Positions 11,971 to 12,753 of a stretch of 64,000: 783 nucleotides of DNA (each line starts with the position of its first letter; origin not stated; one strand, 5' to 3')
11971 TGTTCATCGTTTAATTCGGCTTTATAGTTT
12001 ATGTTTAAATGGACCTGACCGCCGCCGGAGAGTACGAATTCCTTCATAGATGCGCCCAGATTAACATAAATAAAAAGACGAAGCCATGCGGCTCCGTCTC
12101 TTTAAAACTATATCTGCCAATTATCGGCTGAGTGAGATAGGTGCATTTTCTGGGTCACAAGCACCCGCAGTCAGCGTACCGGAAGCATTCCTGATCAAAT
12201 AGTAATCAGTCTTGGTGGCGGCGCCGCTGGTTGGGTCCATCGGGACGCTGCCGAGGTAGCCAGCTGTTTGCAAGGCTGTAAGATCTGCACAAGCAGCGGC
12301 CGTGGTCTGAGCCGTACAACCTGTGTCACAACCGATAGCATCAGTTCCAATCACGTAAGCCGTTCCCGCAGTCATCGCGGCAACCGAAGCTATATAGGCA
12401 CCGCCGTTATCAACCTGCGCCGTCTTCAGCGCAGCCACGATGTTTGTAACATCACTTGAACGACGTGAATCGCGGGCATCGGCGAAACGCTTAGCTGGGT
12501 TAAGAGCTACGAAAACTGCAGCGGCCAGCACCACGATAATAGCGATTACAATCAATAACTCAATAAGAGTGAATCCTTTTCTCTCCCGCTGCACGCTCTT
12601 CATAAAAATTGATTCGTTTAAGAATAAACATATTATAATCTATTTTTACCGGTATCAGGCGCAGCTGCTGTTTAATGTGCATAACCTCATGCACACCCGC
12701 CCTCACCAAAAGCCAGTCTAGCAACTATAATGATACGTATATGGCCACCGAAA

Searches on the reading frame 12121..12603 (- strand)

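Call 98: search_protein_families(library=pfam, proteins=[window:12121-12603:-], max_evalue=0.001)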
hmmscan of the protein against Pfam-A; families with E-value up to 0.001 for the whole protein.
window:12121-12603:- (160 aa): 1 family
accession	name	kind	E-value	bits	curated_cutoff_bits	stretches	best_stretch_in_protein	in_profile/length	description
PF07963.17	N_methyl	-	3.5e-09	36.3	21.2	1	7-31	3-27/27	Prokaryotic N-terminal methylation motif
